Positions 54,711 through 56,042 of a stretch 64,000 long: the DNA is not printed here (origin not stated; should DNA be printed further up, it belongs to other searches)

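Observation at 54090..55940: Foreign GC-rich island encoding a retropepsin-like protease and an archaeal AAA ATPase, plus a truncated duplicate, inserted inside the glycan-biosynthesis locus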

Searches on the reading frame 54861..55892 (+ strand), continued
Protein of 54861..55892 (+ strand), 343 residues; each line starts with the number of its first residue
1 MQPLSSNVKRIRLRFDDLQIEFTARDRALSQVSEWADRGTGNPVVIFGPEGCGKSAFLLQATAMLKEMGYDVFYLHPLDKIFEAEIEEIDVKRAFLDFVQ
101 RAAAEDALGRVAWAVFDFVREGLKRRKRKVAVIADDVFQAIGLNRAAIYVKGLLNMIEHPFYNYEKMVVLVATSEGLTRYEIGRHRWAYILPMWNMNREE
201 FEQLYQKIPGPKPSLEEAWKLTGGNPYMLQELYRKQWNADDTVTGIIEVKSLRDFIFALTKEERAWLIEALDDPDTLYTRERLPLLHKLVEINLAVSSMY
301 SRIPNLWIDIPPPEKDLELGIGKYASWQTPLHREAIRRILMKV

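Call 71: find_encoding_contigs(protein=P0001, flank=4000, max_places=6)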
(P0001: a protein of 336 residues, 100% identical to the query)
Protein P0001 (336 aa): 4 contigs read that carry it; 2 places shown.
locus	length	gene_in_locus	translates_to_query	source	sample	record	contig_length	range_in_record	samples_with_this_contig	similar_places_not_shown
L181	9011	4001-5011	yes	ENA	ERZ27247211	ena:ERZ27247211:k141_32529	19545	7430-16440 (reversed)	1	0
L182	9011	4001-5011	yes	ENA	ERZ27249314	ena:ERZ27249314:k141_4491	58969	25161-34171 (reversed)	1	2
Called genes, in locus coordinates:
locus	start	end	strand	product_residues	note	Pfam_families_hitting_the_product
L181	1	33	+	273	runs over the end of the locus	PF01909:NTP_transf_2 (weak), PF18765:Polbeta, PF01934:HepT-like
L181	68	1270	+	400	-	PF13439:Glyco_transf_4, PF00534:Glycos_transf_1, PF13692:Glyco_trans_1_4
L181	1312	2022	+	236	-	PF04989:RMNT_CmcI (weak), PF13578:Methyltransf_24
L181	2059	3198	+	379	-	PF13439:Glyco_transf_4, PF13579:Glyco_trans_4_4, PF00534:Glycos_transf_1, PF13692:Glyco_trans_1_4, PF13524:Glyco_trans_1_2 (weak)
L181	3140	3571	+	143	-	PF13650:Asp_protease_2, PF13975:gag-asp_proteas (weak)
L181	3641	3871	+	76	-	PF01637:ATPase_2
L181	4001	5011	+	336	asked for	PF01637:ATPase_2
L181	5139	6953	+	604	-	PF13522:GATase_6, PF13537:GATase_7, PF12481:DUF3700 (weak), PF00733:Asn_synthase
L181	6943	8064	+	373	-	PF00534:Glycos_transf_1, PF13692:Glyco_trans_1_4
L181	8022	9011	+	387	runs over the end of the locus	PF00534:Glycos_transf_1, PF13692:Glyco_trans_1_4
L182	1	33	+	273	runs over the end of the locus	PF01909:NTP_transf_2 (weak), PF18765:Polbeta, PF01934:HepT-like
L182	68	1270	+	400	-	PF13439:Glyco_transf_4, PF00534:Glycos_transf_1, PF13692:Glyco_trans_1_4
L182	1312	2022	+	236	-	PF04989:RMNT_CmcI (weak), PF13578:Methyltransf_24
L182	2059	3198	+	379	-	PF13439:Glyco_transf_4, PF13579:Glyco_trans_4_4, PF00534:Glycos_transf_1, PF13692:Glyco_trans_1_4, PF13524:Glyco_trans_1_2 (weak)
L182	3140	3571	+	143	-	PF13650:Asp_protease_2, PF13975:gag-asp_proteas (weak)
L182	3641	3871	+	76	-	PF01637:ATPase_2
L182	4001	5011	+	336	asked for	PF01637:ATPase_2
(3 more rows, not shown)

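Call 73: find_encoding_contigs(protein=P0029, flank=4000, max_places=3)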
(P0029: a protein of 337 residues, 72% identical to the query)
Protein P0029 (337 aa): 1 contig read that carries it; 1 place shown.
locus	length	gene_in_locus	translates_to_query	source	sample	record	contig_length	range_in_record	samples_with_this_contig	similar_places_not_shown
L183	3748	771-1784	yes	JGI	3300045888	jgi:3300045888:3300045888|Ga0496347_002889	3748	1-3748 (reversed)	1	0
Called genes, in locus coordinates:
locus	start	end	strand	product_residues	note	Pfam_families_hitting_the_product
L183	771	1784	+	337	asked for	PF25199:nSTAND_NTPase5 (weak), PF01637:ATPase_2, PF13191:AAA_16 (weak)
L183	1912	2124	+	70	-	-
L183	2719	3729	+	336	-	PF01637:ATPase_2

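Call 74: find_encoding_contigs(protein=P0027, flank=4000, max_places=3)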
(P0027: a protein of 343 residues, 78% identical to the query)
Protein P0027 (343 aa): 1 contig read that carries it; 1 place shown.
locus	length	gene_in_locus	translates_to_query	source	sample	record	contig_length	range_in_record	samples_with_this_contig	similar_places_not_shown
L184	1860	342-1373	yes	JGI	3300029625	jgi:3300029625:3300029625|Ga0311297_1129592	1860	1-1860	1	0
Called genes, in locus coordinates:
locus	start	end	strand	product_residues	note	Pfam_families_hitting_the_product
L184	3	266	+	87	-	?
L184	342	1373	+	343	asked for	PF01637:ATPase_2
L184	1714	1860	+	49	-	?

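Call 75: search_protein_families(library=phrogs, proteins=[window:54861-55892:+, L005:5990-7021:+], max_evalue=0.01)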
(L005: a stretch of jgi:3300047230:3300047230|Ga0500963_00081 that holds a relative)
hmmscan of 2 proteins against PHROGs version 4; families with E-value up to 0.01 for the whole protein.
window:54861-55892:+ (343 aa): 0 families

L005:5990-7021:+ (343 aa): 0 families
